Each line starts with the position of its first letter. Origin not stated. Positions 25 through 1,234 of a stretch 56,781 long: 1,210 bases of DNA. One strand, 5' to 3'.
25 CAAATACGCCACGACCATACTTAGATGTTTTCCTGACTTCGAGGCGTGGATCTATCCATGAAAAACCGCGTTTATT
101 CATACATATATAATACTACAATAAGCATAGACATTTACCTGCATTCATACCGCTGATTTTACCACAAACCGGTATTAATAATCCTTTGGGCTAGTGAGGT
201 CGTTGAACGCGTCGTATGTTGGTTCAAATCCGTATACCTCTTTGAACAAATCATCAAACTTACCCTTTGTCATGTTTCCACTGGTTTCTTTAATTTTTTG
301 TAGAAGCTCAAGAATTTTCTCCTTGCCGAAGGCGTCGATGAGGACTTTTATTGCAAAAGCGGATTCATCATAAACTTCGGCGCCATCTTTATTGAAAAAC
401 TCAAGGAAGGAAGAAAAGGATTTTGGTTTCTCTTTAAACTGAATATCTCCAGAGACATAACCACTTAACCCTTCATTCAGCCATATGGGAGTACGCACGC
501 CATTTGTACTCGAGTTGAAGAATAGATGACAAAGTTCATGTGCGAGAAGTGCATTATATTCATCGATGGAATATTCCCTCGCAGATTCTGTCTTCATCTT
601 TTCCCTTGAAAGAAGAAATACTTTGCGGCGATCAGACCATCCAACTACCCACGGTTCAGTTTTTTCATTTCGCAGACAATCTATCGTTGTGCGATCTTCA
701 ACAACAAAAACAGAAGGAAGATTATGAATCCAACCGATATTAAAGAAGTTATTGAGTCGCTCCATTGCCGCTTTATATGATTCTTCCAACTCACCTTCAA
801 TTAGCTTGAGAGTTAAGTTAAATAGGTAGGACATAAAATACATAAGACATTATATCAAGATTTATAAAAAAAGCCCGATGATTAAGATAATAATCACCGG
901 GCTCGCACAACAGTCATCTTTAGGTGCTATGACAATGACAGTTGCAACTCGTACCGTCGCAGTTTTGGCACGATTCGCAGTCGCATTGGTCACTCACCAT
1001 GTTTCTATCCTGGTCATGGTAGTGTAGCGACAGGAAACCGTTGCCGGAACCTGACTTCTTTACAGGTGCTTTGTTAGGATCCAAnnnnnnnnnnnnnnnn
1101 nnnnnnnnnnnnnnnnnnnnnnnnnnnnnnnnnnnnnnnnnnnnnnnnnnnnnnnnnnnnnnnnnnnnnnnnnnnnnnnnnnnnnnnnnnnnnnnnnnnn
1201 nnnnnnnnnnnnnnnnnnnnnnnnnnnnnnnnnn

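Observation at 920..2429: Radical SAM/SPASM enzyme translationally coupled to a Cys-rich peptide (candidate thioether RiPP cluster 1)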

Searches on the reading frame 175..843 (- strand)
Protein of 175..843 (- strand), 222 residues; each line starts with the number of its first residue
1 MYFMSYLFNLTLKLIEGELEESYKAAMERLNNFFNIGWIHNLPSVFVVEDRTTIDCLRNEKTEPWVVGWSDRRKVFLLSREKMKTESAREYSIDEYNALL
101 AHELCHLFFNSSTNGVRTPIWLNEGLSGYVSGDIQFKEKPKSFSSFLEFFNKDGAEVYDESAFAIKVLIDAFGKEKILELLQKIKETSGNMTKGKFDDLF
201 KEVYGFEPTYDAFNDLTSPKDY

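Call 15: search_protein_families(library=pfam, proteins=[window:175-843:-], max_evalue=0.01)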
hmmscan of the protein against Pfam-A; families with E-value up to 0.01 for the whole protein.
window:175-843:- (222 aa): 3 families
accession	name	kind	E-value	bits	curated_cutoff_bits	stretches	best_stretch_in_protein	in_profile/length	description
PF13485.12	Peptidase_MA_2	-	3.1e-09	37.3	32.4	1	100-207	70-187/201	Peptidase MA superfamily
PF01433.26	Peptidase_M1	-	0.0023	18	27.7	1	88-139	59-111/218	Peptidase family M1 domain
PF04450.18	BSP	-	0.0051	17.1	23.8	1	70-185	76-184/207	Peptidase of plants and bacteria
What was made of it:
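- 175..843 (-): HExxH (HELCH) Peptidase_MA_2-type zinc-protease-like protein, 222 aa. Candidate leader peptidase of cassette 1, with its own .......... box after the terminator. Pfam PF13485, 37.3 bits against 32.4 (call 15).
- On RiPP biosynthetic cassette (generic): The 222-aa protein passes Pfam Peptidase_MA_2 (call 15).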

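Call 58: search_protein_families(library=ncbifam, proteins=[window:175-843:-], max_evalue=1)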
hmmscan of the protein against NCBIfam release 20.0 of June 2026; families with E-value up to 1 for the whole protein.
window:175-843:- (222 aa): 2 families
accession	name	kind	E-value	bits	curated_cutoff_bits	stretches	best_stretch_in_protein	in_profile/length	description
NF033876.2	flagella_HExxH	equivalog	8.1e-06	25.5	205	1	94-206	127-247/384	flagellinolysin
NF011156.0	PRK14562.1-1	equivalog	0.056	13.5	308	0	18-59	143-183/200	haloacid dehalogenase superfamily protein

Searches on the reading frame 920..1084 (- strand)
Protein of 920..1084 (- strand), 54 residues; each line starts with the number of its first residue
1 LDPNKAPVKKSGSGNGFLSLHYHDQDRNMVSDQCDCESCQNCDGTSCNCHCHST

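Call 3: search_protein_families(library=ncbifam, proteins=[window:920-1084:-], max_evalue=0.01)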
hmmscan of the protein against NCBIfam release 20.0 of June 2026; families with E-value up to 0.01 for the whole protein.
window:920-1084:- (54 aa): 0 families

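Call 4: search_protein_families(library=pfam, proteins=[window:920-1084:-], max_evalue=0.01)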
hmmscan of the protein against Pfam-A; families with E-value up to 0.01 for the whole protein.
window:920-1084:- (54 aa): 0 families

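Call 24: find_homologous_proteins(query=A2, max_evalue=0.001)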
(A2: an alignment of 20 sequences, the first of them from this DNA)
Query A2 (20 sequences) (54 aa, profile of the alignment): 80 proteins with E <= 0.001 among 715 candidates.
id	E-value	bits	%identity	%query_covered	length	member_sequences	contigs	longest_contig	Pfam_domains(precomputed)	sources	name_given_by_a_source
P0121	3.0e-11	61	63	15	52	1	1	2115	-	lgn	-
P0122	4.4e-11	61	-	-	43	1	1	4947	-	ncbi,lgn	-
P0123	5.2e-11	60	-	-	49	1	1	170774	-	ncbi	ncbi:MAG: hypothetical protein AB1333_00455 [Patescibacteria group bacterium]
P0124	2.2e-10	58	57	13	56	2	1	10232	-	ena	-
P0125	2.4e-10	58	-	-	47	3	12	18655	-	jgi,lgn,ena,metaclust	metaclust:\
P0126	3.7e-10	58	32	56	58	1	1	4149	-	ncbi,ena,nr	ncbi:MAG: hypothetical protein M1308_20590 [Actinobacteria bacterium]|nr:hypothetical protein [Actin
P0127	6.9e-10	57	71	13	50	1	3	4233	-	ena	-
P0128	1.3e-9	56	32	56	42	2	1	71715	-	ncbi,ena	-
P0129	3.5e-9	55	26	67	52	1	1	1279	-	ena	-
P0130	4.6e-9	54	-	-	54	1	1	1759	-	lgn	-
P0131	6.5e-9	54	-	-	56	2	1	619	-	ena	-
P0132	1.5e-8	52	-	-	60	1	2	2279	-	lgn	-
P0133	1.9e-8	52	75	15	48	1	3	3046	-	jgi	jgi:hypothetical protein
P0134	2.4e-8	52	75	15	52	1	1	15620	-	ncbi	-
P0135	3.0e-8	52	-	-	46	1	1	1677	-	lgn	-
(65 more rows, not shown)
